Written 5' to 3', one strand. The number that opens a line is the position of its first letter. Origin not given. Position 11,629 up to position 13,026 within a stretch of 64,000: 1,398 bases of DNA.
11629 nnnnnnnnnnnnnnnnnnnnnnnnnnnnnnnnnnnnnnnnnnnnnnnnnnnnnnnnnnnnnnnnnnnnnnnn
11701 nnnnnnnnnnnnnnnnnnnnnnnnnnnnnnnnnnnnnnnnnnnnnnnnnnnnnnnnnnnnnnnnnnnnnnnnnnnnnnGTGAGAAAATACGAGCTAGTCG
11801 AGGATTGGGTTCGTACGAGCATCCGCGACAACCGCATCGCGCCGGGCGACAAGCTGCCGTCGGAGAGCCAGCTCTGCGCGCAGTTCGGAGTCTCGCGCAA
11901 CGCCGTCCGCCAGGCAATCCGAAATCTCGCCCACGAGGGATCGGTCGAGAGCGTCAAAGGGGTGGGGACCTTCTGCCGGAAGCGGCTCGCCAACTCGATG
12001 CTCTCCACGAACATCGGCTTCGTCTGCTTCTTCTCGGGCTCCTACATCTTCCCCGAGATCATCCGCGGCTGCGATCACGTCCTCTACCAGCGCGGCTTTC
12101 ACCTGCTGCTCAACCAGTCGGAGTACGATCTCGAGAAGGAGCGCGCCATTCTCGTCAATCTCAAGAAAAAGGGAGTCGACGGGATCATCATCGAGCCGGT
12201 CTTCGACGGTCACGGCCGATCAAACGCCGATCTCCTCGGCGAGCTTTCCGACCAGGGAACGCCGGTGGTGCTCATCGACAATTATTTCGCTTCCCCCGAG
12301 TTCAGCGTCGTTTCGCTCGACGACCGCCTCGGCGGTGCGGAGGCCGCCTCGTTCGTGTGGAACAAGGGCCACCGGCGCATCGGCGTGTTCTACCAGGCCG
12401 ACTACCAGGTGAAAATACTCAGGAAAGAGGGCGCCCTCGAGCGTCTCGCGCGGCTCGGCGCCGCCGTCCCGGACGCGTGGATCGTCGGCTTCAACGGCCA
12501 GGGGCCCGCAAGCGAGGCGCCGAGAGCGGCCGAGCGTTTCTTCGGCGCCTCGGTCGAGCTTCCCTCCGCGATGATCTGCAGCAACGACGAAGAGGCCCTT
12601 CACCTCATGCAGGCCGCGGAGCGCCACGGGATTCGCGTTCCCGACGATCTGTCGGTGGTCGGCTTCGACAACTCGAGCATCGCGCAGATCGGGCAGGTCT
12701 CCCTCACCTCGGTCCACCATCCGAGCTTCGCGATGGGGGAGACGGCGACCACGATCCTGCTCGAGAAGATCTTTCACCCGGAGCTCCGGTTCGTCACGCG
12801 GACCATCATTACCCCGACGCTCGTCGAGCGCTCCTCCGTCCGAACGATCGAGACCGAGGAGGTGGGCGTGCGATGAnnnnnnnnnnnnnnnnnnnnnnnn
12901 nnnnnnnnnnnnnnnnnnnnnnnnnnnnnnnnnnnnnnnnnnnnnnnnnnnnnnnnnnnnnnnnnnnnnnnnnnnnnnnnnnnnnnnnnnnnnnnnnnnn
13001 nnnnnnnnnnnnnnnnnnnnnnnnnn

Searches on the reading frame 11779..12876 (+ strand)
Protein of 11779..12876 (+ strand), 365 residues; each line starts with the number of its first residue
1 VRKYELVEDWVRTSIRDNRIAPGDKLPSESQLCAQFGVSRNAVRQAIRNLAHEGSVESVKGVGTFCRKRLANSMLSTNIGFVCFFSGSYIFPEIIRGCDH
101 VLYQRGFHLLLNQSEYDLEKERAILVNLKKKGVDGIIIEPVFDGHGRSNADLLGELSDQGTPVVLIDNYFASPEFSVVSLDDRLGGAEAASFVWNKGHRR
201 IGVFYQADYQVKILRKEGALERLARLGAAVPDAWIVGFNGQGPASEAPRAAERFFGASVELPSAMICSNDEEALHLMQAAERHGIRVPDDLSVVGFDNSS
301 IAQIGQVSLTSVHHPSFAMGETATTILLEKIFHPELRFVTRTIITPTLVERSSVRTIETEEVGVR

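Call 6: search_protein_families(library=ncbifam, proteins=[window:11779-12876:+])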
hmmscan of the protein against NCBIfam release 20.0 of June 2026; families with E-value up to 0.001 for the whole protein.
window:11779-12876:+ (365 aa): 43 families (the best 25 are shown)
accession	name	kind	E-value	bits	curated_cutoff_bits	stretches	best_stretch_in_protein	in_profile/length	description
NF007979.0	PRK10703.1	equivalog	1.2e-36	126.6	501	1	40-359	33-336/341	HTH-type transcriptional repressor PurR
NF047341.1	lactose_RbsR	equivalog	2.5e-32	112.5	382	1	90-356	75-330/331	ribose utilization transcriptional repressor RbsR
NF008269.0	PRK11041.1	equivalog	7e-29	100.9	436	1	90-356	81-339/342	DNA-binding transcriptional regulator CytR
NF007743.0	PRK10423.1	equivalog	4.2e-28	98.4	531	1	77-354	60-330/330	ribose operon transcriptional repressor RbsR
NF007706.0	PRK10401.1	equivalog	3.4e-26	92.3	555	1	70-359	54-334/346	HTH-type transcriptional regulator GalS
TIGR01481.1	ccpA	equivalog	7.6e-24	84.7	442.35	1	75-349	59-323/330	catabolite control protein A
NF008002.0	PRK10727.1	equivalog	5.2e-21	75.1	557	1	77-360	60-335/341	HTH-type transcriptional regulator GalR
NF052440.1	TransRegGNTRPSEAE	equivalog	6.1e-21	74.8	400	1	73-331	60-311/333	HTH-type transcriptional regulator GntR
NF007075.0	PRK09526.1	subfamily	1e-16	60.9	340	1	117-360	105-337/358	LacI family DNA-binding transcriptional regulator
NF047913.1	TransRegIdnR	equivalog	1.5e-16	60.7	500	1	76-335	63-313/331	DNA-binding transcriptional regulator IdnR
TIGR02018.2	his_ut_repres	equivalog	3.1e-16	59.4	220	1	4-74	1-71/226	histidine utilization transcriptional repressor HutC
TIGR02325.1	C_P_lyase_phnF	equivalog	1.3e-14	54.3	156.8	1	4-70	10-77/238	phosphonate metabolism transcriptional regulator PhnF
NF007449.0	PRK10014.1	subfamily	1.7e-14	53.6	310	1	76-351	64-341/342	Mal regulon transcriptional regulator MalI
NF007741.0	PRK10421.1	equivalog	2.2e-14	53.5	311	1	5-70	10-75/262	transcriptional regulator LldR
NF051853.1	TransRegUriRCory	equivalog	2.7e-14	53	550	1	65-355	47-325/327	transcriptional regulator UriR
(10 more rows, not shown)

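Call 8: find_homologous_proteins(query=window:11779-12873:+, max_evalue=1e-30)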
Query window:11779-12873:+ (365 aa): 277 proteins with E <= 1e-30 among 7511 candidates; the best 120 are listed.
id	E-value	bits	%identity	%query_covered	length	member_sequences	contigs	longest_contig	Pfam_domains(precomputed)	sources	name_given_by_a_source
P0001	3.2e-240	814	100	100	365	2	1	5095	PF13377.13,PF00532.28,PF13407.13,PF00392.28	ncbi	-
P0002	3.7e-173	594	74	98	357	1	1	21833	PF13377.13,PF00532.28,PF13407.13,PF00392.28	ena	-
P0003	1.3e-172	592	71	99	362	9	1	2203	PF13377.13,PF00532.28,PF13407.13,PF00392.28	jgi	-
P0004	2.5e-168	578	70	99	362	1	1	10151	PF13377.13,PF00532.28,PF13407.13,PF00392.28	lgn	-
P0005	2.2e-164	565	72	98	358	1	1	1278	PF13377.13,PF00532.28,PF13407.13,PF00392.28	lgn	-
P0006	4.6e-164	564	70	98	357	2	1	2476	PF13377.13,PF00532.28,PF13407.13,PF00392.28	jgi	jgi:GntR family transcriptional regulator of arabinose operon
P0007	3.2e-154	531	65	99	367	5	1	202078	PF13377.13,PF00532.28,PF13407.13,PF00392.28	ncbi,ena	-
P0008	3.4e-152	525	65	98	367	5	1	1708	PF13377.13,PF00532.28,PF13407.13,PF00392.28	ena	-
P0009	3.0e-151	522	64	99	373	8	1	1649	PF13377.13,PF00532.28,PF13407.13,PF00392.28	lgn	-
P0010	2.3e-150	519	66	98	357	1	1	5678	PF13377.13,PF00532.28,PF13407.13,PF00392.28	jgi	jgi:GntR family transcriptional regulator of arabinose operon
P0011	3.7e-150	518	64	98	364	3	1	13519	PF13377.13,PF00532.28,PF13407.13,PF00392.28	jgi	jgi:GntR family transcriptional regulator of arabinose operon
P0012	3.1e-149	515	64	98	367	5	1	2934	PF13377.13,PF00532.28,PF13407.13,PF00392.28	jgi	-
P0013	7.3e-149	514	64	98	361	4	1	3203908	PF13377.13,PF00532.28,PF13407.13,PF00392.28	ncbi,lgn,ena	-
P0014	3.9e-148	511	66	98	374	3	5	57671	PF13377.13,PF00532.28,PF13407.13,PF00392.28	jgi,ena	-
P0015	5.3e-148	511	64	98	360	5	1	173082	PF13377.13,PF00532.28,PF13407.13,PF00392.28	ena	-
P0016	1.9e-147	509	66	98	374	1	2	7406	PF13377.13,PF00532.28,PF13407.13,PF00392.28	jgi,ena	-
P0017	2.6e-147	509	66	98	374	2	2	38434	PF13377.13,PF00532.28,PF13407.13,PF00392.28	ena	-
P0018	2.6e-147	509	65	98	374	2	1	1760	PF13377.13,PF00532.28,PF13407.13,PF00392.28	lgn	-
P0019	1.4e-146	506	66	98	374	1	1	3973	PF13377.13,PF00532.28,PF13407.13,PF00392.28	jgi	jgi:GntR family transcriptional regulator, arabinose operon transcriptional repressor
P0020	1.1e-145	503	62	98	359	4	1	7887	PF13377.13,PF00532.28,PF13407.13,PF00392.28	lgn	-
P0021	1.6e-145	503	64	98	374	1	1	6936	PF13377.13,PF00532.28,PF13407.13,PF00392.28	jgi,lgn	jgi:GntR family transcriptional regulator of arabinose operon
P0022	2.2e-145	502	65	98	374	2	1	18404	PF13377.13,PF00532.28,PF13407.13,PF00392.28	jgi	jgi:GntR family transcriptional regulator of arabinose operon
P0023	7.6e-145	501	64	97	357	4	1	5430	PF13377.13,PF00532.28,PF13407.13,PF00392.28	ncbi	-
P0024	1.1e-144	500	64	98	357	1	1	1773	PF13377.13,PF00532.28,PF13407.13,PF00392.28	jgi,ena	-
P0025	1.2e-144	500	64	98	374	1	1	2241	PF13377.13,PF00532.28,PF13407.13,PF00392.28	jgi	jgi:GntR family transcriptional regulator, arabinose operon transcriptional repressor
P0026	2.3e-144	499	63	98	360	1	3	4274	PF13377.13,PF00532.28,PF13407.13,PF00392.28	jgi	jgi:GntR family transcriptional regulator of arabinose operon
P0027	3.5e-144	498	64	98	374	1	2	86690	PF13377.13,PF00532.28,PF13407.13,PF00392.28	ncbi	-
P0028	5.3e-144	498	64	98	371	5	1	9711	PF13377.13,PF00532.28,PF13407.13,PF00392.28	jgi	jgi:GntR family transcriptional regulator of arabinose operon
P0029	5.8e-144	498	64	98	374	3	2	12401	PF13377.13,PF00532.28,PF13407.13,PF00392.28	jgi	jgi:GntR family transcriptional regulator of arabinose operon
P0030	6.0e-144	498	64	98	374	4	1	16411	PF13377.13,PF00532.28,PF13407.13,PF00392.28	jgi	jgi:GntR family transcriptional regulator of arabinose operon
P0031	6.4e-144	497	61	98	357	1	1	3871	PF13377.13,PF00532.28,PF13407.13,PF00392.28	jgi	jgi:GntR family transcriptional regulator, arabinose operon transcriptional repressor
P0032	1.3e-143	496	63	98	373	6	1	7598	PF13377.13,PF00532.28,PF13407.13,PF00392.28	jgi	-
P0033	2.1e-143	496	63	98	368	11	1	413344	PF13377.13,PF00532.28,PF13407.13,PF00392.28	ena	-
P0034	2.2e-143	496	64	98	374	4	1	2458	PF13377.13,PF00532.28,PF13407.13,PF00392.28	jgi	jgi:GntR family transcriptional regulator of arabinose operon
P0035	2.3e-143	496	62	98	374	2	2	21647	PF13377.13,PF00532.28,PF13407.13,PF00392.28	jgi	jgi:GntR family transcriptional regulator of arabinose operon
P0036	3.0e-143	495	64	98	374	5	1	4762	PF13377.13,PF00532.28,PF13407.13,PF00392.28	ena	-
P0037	4.5e-143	495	64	98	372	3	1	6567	PF13377.13,PF00532.28,PF13407.13,PF00392.28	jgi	jgi:GntR family transcriptional regulator, arabinose operon transcriptional repressor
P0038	5.2e-143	494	64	98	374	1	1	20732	PF13377.13,PF00532.28,PF13407.13,PF00392.28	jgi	jgi:GntR family transcriptional regulator of arabinose operon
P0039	7.2e-143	494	64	98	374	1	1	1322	PF13377.13,PF00532.28,PF13407.13,PF00392.28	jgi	jgi:GntR family transcriptional regulator of arabinose operon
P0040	7.6e-143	494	64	98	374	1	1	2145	PF13377.13,PF00532.28,PF13407.13,PF00392.28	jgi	jgi:GntR family transcriptional regulator of arabinose operon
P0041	9.9e-143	494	64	98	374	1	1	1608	PF13377.13,PF00532.28,PF13407.13,PF00392.28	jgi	jgi:GntR family transcriptional regulator of arabinose operon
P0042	1.5e-142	493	64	98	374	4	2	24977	PF13377.13,PF00532.28,PF13407.13,PF00392.28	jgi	jgi:GntR family transcriptional regulator of arabinose operon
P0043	2.8e-142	492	62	98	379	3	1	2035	PF13377.13,PF00532.28,PF13407.13,PF00392.28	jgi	jgi:GntR family transcriptional regulator of arabinose operon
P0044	3.0e-142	492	64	98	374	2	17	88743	PF13377.13,PF00532.28,PF13407.13,PF00392.28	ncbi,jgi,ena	ncbi:MAG: substrate-binding domain-containing protein [Spirochaetia bacterium]|jgi:GntR family trans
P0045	4.1e-142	492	64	98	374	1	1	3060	PF13377.13,PF00532.28,PF13407.13,PF00392.28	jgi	jgi:GntR family transcriptional regulator of arabinose operon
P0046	4.1e-142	491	60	98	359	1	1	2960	PF13377.13,PF00532.28,PF13407.13,PF00392.28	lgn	-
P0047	1.1e-141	490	63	98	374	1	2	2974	PF13377.13,PF00532.28,PF13407.13,PF00392.28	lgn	-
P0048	1.5e-141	490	63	98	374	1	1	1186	PF13377.13,PF00532.28,PF13407.13,PF00392.28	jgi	jgi:GntR family transcriptional regulator of arabinose operon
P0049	1.5e-141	490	64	98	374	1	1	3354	PF13377.13,PF00532.28,PF13407.13,PF00392.28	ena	-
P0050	1.6e-141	490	63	98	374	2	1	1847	PF13377.13,PF00532.28,PF13407.13,PF00392.28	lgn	-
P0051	1.8e-141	489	64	98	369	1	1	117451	PF13377.13,PF00532.28,PF13407.13,PF00392.28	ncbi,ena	-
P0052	2.0e-141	489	60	98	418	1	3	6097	PF13377.13,PF00532.28,PF13407.13,PF00392.28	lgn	-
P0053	2.3e-141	489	62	98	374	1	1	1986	PF13377.13,PF00532.28,PF13407.13,PF00392.28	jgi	jgi:GntR family transcriptional regulator of arabinose operon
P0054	3.6e-141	488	64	98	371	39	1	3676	PF13377.13,PF00532.28,PF13407.13,PF00392.28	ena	-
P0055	4.1e-141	488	63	98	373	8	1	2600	PF13377.13,PF00532.28,PF13407.13,PF00392.28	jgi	jgi:GntR family transcriptional regulator, arabinose operon transcriptional repressor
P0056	4.1e-141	488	62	98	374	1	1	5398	PF13377.13,PF00532.28,PF13407.13,PF00392.28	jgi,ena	-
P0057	5.4e-141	488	64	98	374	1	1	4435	PF13377.13,PF00532.28,PF13407.13,PF00392.28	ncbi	-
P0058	8.8e-141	487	63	98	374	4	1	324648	PF13377.13,PF00532.28,PF13407.13,PF00392.28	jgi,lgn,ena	jgi:GntR family transcriptional regulator of arabinose operon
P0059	1.0e-140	487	62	98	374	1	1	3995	PF13377.13,PF00532.28,PF13407.13,PF00392.28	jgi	jgi:GntR family transcriptional regulator of arabinose operon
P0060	1.4e-140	486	63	98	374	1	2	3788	PF13377.13,PF00532.28,PF13407.13,PF00392.28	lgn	-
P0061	1.9e-140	486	63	98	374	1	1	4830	PF13377.13,PF00532.28,PF13407.13,PF00392.28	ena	-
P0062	2.4e-140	486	63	98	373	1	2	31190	PF13377.13,PF00532.28,PF13407.13,PF00392.28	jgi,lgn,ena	-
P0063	2.6e-140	486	62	98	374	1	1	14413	PF13377.13,PF00532.28,PF13407.13,PF00392.28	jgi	jgi:GntR family transcriptional regulator, arabinose operon transcriptional repressor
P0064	2.6e-140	486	63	98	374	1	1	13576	PF13377.13,PF00532.28,PF13407.13,PF00392.28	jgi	-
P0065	3.5e-140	485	63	98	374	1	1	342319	PF13377.13,PF00532.28,PF13407.13,PF00392.28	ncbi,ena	-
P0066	3.6e-140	485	63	98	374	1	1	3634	PF13377.13,PF00532.28,PF13407.13,PF00392.28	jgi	-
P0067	3.7e-140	485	61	98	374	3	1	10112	PF13377.13,PF00532.28,PF13407.13,PF00392.28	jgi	jgi:GntR family transcriptional regulator, arabinose operon transcriptional repressor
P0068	3.7e-140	485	60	98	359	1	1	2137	PF13377.13,PF00532.28,PF13407.13,PF00392.28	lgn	-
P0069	4.4e-140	485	62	97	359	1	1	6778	PF13377.13,PF00532.28,PF13407.13,PF00392.28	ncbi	ncbi:GntR family transcriptional regulator [Salinispira pacifica]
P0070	4.4e-140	485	63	98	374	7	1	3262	PF13377.13,PF00532.28,PF13407.13,PF00392.28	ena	-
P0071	4.9e-140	485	63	98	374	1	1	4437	PF13377.13,PF00532.28,PF13407.13,PF00392.28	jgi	jgi:GntR family transcriptional regulator of arabinose operon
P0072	6.8e-140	484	63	98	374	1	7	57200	PF13377.13,PF00532.28,PF13407.13,PF00392.28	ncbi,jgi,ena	ncbi:MAG: substrate-binding domain-containing protein [Spirochaetia bacterium]|jgi:GntR family trans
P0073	7.2e-140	484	62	98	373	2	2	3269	PF13377.13,PF00532.28,PF13407.13,PF00392.28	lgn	-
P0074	8.2e-140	484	63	98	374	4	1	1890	PF13377.13,PF00532.28,PF13407.13,PF00392.28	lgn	-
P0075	9.2e-140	484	62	98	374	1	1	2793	PF13377.13,PF00532.28,PF13407.13,PF00392.28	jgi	jgi:GntR family transcriptional regulator of arabinose operon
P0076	9.5e-140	484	63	98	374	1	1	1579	PF13377.13,PF00532.28,PF13407.13,PF00392.28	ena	-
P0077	1.0e-139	484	62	98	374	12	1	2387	PF13377.13,PF00532.28,PF13407.13,PF00392.28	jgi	jgi:GntR family transcriptional regulator of arabinose operon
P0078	1.2e-139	483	62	98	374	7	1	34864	PF13377.13,PF00532.28,PF13407.13,PF00392.28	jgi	jgi:GntR family transcriptional regulator of arabinose operon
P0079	1.9e-139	483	62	97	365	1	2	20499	PF13377.13,PF00532.28,PF13407.13,PF00392.28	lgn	-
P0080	3.2e-139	482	64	98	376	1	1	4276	PF13377.13,PF00532.28,PF13407.13,PF00392.28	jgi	jgi:GntR family transcriptional regulator of arabinose operon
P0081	3.4e-139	482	61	98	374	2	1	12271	PF13377.13,PF00532.28,PF13407.13,PF00392.28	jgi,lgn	jgi:GntR family transcriptional regulator of arabinose operon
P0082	4.0e-139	482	61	98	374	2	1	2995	PF13377.13,PF00532.28,PF13407.13,PF00392.28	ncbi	ncbi:MAG TPA: substrate-binding domain-containing protein [Spirochaetia bacterium]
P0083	4.2e-139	482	61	98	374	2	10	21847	PF13377.13,PF00532.28,PF13407.13,PF00392.28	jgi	jgi:GntR family transcriptional regulator of arabinose operon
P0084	4.5e-139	482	60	97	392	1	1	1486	PF13377.13,PF00532.28,PF00392.28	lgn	-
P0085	4.7e-139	481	62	98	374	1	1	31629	PF13377.13,PF00532.28,PF13407.13,PF00392.28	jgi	jgi:GntR family transcriptional regulator, arabinose operon transcriptional repressor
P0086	8.4e-139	481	61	98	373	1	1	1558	PF13377.13,PF00532.28,PF13407.13,PF00392.28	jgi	-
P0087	9.9e-139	480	62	98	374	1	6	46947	PF13377.13,PF00532.28,PF13407.13,PF00392.28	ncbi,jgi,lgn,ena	jgi:GntR family transcriptional regulator of arabinose operon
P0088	1.4e-138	480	64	98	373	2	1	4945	PF13377.13,PF00532.28,PF08279.19,PF13407.13,PF00392.28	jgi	jgi:GntR family transcriptional regulator, arabinose operon transcriptional repressor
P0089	1.7e-138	480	63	98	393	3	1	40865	PF13377.13,PF00532.28,PF13407.13,PF00392.28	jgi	jgi:GntR family transcriptional regulator of arabinose operon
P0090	3.4e-138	479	61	98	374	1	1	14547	PF13377.13,PF00532.28,PF13407.13,PF00392.28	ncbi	-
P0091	4.4e-138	478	62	98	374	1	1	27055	PF13377.13,PF00532.28,PF13407.13,PF00392.28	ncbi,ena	-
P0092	6.7e-138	478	60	98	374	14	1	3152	PF13377.13,PF00532.28,PF13407.13,PF00392.28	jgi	-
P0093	2.7e-137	476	63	97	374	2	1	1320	PF13377.13,PF00532.28,PF13407.13,PF00392.28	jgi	jgi:GntR family transcriptional regulator of arabinose operon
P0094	3.6e-137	475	61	98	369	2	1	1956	PF13377.13,PF00532.28,PF13407.13,PF00392.28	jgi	jgi:GntR family transcriptional regulator of arabinose operon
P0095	5.5e-137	475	62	98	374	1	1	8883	PF13377.13,PF00532.28,PF13407.13,PF00392.28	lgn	-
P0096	6.5e-137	474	61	98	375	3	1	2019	PF13377.13,PF00532.28,PF13407.13,PF00392.28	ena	-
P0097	1.3e-136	473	61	98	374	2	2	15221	PF13377.13,PF00532.28,PF13407.13,PF00392.28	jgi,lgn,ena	-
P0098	1.6e-136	473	61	99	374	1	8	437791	PF13377.13,PF00532.28,PF13407.13,PF00392.28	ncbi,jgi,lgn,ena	jgi:GntR family transcriptional regulator of arabinose operon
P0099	3.2e-136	472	62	98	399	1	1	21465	PF13377.13,PF00532.28,PF13407.13,PF00392.28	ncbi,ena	-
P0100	5.5e-136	471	61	98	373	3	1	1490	PF13377.13,PF00532.28,PF13407.13,PF00392.28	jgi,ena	-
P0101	6.6e-136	471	60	98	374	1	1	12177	PF13377.13,PF00532.28,PF13407.13,PF00392.28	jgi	jgi:GntR family transcriptional regulator of arabinose operon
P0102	2.3e-135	469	61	98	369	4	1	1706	PF13377.13,PF00532.28,PF13407.13,PF00392.28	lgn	-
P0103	5.9e-135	468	60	98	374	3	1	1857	PF13377.13,PF00532.28,PF13407.13,PF00392.28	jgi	jgi:GntR family transcriptional regulator of arabinose operon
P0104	8.0e-135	468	59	99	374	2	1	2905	PF13377.13,PF00532.28,PF13407.13,PF00392.28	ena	-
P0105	2.8e-134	466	60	98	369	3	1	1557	PF13377.13,PF00532.28,PF13407.13,PF00392.28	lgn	-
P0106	7.2e-134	464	60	98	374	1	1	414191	PF13377.13,PF00532.28,PF13407.13,PF00392.28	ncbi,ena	-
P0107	1.5e-133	463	60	98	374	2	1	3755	PF13377.13,PF00532.28,PF08279.19,PF02082.27,PF13407.13,PF00392.28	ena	-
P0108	4.6e-133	462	58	99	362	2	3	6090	PF13377.13,PF00532.28,PF13407.13,PF00392.28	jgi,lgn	jgi:GntR family transcriptional regulator of arabinose operon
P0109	1.1e-132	460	59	98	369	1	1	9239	PF13377.13,PF00532.28,PF13407.13,PF14502.13,PF09339.17,PF00392.28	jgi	jgi:GntR family transcriptional regulator, arabinose operon transcriptional repressor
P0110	4.0e-132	459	59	98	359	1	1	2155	PF13377.13,PF00532.28,PF13407.13,PF00392.28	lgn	-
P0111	4.4e-132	459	59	98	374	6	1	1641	PF13377.13,PF00532.28,PF13407.13,PF00392.28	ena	-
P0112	1.8e-131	457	59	98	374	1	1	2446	PF13377.13,PF00532.28,PF13407.13,PF00392.28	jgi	jgi:GntR family transcriptional regulator of arabinose operon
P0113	3.3e-131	456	58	98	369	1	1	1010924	PF13377.13,PF00532.28,PF13407.13,PF00392.28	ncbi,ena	-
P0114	9.3e-131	454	60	98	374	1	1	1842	PF13377.13,PF00532.28,PF13407.13,PF00392.28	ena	-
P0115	1.2e-130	454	57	99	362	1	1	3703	PF13377.13,PF00532.28,PF13407.13,PF13730.13,PF00392.28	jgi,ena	-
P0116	2.1e-129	450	59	97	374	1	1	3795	PF13377.13,PF00532.28,PF13407.13,PF00392.28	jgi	jgi:GntR family transcriptional regulator, arabinose operon transcriptional repressor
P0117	7.6e-129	448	59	97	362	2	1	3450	PF13377.13,PF00532.28,PF13407.13,PF00392.28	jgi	jgi:GntR family transcriptional regulator of arabinose operon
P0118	1.3e-128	447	56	97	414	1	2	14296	PF13377.13,PF00532.28,PF13407.13,PF00392.28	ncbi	-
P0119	7.5e-123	428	53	98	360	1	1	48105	PF13377.13,PF00532.28,PF13407.13,PF14502.13,PF00392.28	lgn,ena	-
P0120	2.9e-122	426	54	98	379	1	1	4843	PF13377.13,PF00532.28,PF13407.13,PF00392.28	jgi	jgi:GntR family transcriptional regulator of arabinose operon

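Call 10: find_related_loci(query=A1, collection=genome_contigs, flank=4000)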
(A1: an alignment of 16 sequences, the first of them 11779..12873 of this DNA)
Query A1 (365 aa) in genome_contigs; peptide patterns used: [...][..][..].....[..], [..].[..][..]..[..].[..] (x = any residue, [..] = any of these).
90 stretches matched a pattern; 29 encode a relative of the query (tblastn E <= 1e-3); 29 distinct loci.
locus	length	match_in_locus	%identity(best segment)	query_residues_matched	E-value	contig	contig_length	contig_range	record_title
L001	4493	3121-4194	70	1-358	1e-179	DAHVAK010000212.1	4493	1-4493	MAG TPA_asm: Spirochaetales bacterium isolate clean1700 k141_73826, whole genome shotgun sequence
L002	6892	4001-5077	63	1-357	3e-156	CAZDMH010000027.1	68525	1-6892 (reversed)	MAG TPA_asm: uncultured Spirochaetales bacterium isolate binchicken_co151_533 genome assembly, contig: NODE_450_length_6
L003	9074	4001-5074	64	1-358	5e-153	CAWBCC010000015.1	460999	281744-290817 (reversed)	MAG: uncultured bacterium isolate MFD04752.bin.1.3 genome assembly, contig: contig_4050, whole genome shotgun sequence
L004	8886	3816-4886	64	1-357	3e-151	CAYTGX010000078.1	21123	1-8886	MAG TPA_asm: uncultured Spirochaetaceae bacterium isolate binchicken_co54_275 genome assembly, contig: NODE_4418_length_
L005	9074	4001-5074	63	1-358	4e-151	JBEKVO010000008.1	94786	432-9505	MAG: Rectinemataceae bacterium isolate SPRUCE 606 SPRUCE_606_8, whole genome shotgun sequence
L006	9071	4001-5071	64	1-357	1e-150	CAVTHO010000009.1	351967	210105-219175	MAG: uncultured Spirochaetota bacterium isolate MFD05942.bin.2.325 genome assembly, contig: contig_63184, whole genome s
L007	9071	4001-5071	63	1-357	2e-150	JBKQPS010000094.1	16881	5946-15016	MAG: Spirochaetia bacterium isolate MGr1A1B1C__bin_146 MGr1A1B1C_000000090316, whole genome shotgun sequence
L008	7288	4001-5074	64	1-358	3e-150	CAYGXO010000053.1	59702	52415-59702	MAG TPA_asm: uncultured Spirochaetaceae bacterium isolate ERP119294_co2_1 genome assembly, contig: k141_1973269, whole g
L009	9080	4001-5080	64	1-360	3e-149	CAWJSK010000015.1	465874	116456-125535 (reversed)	MAG: uncultured Spirochaetota bacterium isolate MFD01231.bin.2.51 genome assembly, contig: contig_5978, whole genome sho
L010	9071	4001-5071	63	1-357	6e-149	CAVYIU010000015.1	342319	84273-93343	MAG: uncultured Spirochaetota bacterium isolate MFD01476.bin.2.126 genome assembly, contig: contig_61259, whole genome s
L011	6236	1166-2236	63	1-357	3e-149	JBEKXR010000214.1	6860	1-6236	MAG: Spirochaetia bacterium isolate SPRUCE 656 SPRUCE_656_217, whole genome shotgun sequence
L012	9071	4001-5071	61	1-357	1e-148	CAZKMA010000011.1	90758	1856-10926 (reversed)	MAG TPA_asm: uncultured Spirochaetales bacterium isolate binchicken_co224_265 genome assembly, contig: NODE_104_length_9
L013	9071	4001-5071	62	1-357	2e-147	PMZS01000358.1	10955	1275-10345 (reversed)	MAG: Spirochaetaceae bacterium isolate fen_1364 73.20110800_E3D.78_contig_106823, whole genome shotgun sequence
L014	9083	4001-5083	61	1-361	6e-145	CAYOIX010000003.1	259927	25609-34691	MAG TPA_asm: uncultured Treponemataceae bacterium isolate binchicken_co3_424 genome assembly, contig: NODE_41_length_259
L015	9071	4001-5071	65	1-357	2e-144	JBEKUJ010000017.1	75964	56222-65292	MAG: Spirochaetia bacterium isolate SPRUCE 579 SPRUCE_579_17, whole genome shotgun sequence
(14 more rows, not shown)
